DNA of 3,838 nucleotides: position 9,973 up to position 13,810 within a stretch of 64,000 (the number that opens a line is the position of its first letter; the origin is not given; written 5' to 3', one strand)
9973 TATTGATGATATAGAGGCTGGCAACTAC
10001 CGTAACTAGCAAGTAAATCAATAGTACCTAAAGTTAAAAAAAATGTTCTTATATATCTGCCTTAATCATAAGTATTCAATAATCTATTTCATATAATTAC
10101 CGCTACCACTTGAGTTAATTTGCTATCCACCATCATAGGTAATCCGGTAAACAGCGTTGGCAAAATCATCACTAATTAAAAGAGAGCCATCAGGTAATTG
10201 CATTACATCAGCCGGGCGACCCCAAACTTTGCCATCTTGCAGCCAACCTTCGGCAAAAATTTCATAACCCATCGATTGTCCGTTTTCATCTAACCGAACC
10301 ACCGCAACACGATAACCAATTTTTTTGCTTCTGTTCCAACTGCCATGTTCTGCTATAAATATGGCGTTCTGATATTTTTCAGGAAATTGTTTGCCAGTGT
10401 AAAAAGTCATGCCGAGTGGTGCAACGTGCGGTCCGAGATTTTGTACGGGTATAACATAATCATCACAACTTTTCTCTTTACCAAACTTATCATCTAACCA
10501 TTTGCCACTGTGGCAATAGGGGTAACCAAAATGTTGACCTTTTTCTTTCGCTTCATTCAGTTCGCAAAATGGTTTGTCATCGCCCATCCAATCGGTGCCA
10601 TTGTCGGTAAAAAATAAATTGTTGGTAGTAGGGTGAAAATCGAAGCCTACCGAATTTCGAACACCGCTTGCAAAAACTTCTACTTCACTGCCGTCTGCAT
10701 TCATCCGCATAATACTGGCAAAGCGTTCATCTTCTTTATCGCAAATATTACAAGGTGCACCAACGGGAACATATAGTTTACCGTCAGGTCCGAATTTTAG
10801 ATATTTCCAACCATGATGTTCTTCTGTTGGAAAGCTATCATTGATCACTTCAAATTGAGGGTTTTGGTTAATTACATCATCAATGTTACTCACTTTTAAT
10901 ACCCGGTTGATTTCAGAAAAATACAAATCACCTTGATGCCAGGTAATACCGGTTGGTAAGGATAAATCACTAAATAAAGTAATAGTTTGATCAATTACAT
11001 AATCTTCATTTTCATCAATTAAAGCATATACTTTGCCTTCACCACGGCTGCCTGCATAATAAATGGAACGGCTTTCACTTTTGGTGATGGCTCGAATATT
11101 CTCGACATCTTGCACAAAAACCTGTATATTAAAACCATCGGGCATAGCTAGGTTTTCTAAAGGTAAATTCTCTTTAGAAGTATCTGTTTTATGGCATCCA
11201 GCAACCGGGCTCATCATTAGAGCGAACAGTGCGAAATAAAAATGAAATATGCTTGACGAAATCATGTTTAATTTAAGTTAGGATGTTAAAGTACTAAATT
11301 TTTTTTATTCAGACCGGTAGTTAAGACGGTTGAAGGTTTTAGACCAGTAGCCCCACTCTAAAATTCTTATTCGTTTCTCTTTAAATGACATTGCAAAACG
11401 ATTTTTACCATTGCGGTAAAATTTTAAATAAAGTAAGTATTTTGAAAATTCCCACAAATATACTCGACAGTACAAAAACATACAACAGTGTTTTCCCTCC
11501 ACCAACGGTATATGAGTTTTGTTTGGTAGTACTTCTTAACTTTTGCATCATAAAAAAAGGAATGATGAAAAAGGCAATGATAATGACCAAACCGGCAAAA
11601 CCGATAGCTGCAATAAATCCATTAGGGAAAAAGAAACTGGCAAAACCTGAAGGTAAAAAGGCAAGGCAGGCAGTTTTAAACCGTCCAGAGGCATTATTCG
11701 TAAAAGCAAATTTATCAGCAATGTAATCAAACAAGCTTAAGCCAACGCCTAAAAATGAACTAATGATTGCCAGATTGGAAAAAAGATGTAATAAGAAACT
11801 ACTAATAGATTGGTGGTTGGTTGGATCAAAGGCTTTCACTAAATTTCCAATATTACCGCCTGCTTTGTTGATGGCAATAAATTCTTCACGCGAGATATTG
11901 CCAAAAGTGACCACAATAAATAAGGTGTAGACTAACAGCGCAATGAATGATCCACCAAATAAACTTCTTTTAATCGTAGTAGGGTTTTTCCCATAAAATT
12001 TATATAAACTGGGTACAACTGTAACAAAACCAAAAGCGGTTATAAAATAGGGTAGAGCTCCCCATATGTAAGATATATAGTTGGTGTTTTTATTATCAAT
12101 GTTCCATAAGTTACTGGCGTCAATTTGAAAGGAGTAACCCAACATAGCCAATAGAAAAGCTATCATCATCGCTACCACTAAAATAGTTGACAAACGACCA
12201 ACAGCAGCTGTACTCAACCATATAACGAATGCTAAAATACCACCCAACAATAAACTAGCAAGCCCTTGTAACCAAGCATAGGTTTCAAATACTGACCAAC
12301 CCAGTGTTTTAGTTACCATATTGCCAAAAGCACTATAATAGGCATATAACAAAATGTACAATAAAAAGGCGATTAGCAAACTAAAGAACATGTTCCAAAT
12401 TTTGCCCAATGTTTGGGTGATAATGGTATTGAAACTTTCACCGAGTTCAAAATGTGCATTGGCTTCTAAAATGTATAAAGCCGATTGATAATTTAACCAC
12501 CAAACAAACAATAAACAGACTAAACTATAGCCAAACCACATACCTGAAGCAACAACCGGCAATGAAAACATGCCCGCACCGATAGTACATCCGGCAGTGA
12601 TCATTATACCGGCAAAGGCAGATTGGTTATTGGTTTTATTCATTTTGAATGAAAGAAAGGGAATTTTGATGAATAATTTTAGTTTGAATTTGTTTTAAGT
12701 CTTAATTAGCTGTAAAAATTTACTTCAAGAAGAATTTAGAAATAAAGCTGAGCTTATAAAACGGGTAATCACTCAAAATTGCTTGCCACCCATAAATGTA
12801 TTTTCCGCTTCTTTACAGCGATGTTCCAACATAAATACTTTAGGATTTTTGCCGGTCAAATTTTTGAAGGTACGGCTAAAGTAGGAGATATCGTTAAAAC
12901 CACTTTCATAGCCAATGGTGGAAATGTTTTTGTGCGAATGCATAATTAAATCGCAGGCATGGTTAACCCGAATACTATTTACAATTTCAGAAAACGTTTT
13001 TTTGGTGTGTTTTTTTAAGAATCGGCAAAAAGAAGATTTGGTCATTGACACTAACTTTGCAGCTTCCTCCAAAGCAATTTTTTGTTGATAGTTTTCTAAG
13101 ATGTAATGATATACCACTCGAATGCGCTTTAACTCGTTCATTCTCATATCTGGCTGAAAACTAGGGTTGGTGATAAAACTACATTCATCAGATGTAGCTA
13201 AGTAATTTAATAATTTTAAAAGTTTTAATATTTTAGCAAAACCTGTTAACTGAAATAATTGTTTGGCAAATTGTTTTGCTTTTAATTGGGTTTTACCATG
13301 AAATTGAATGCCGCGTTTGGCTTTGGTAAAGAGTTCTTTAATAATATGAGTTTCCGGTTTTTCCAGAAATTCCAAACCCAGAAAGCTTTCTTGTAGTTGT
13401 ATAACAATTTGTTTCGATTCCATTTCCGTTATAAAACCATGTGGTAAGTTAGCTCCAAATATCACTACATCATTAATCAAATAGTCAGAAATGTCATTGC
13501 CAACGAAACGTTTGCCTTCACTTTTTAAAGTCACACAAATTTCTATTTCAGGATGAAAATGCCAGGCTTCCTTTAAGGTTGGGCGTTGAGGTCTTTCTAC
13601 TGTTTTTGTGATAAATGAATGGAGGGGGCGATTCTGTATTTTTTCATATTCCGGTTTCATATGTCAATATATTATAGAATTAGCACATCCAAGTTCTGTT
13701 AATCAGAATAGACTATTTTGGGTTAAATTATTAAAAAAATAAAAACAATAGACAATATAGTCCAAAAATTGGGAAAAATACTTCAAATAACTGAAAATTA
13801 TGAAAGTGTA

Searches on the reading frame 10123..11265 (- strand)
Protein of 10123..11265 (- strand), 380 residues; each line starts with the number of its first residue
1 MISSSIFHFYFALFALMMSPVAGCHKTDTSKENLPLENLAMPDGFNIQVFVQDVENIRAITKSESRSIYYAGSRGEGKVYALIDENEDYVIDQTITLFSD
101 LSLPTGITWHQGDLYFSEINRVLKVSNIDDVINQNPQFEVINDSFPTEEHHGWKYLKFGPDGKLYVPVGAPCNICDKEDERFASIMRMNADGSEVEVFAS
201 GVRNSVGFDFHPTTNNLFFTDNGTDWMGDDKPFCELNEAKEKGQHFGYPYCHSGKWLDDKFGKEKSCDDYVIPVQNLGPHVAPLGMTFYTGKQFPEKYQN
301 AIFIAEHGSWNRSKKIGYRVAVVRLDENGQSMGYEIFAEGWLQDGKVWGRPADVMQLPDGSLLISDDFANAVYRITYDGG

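Call 46: search_protein_families(library=pfam, proteins=[window:10123-11265:-], max_evalue=0.00001)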
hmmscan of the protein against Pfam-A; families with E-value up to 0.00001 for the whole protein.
window:10123-11265:- (380 aa): 2 families
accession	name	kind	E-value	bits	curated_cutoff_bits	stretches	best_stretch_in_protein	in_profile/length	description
PF07995.17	GSDH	-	2.3e-17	63.7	25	1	136-367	97-324/332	Glucose / Sorbosone dehydrogenase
PF23500.1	DUF7133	-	1.1e-13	51.7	27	1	75-369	55-349/385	Domain of unknown function (DUF7133)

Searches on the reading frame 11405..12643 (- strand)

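Call 46: search_protein_families(library=pfam, proteins=[window:11405-12643:-], max_evalue=0.00001)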
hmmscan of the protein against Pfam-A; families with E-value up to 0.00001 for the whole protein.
window:11405-12643:- (412 aa): 1 family
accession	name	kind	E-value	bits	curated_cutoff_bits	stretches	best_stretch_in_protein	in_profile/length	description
PF03222.19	Trp_Tyr_perm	-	3.1e-106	356.3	22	1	7-400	3-392/393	Tryptophan/tyrosine permease family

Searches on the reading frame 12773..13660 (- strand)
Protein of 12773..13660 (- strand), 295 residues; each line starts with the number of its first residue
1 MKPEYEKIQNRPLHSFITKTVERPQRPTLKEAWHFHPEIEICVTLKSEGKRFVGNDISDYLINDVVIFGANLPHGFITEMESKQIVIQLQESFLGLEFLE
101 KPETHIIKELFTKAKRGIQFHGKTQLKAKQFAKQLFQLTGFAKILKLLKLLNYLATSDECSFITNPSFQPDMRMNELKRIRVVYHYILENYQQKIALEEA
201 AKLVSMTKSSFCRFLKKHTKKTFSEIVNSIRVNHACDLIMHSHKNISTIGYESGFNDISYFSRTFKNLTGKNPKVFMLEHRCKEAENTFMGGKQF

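Call 46: search_protein_families(library=pfam, proteins=[window:12773-13660:-], max_evalue=0.00001)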
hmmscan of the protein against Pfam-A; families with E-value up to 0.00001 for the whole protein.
window:12773-13660:- (295 aa): 2 families
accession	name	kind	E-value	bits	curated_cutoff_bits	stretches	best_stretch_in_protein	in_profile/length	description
PF12833.13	HTH_18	-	1.9e-17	63.8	33.6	1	201-276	2-77/80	Helix-turn-helix domain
PF00165.29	HTH_AraC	-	5.7e-10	39.5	26.6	0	243-271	7-35/42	Bacterial regulatory helix-turn-helix proteins, AraC family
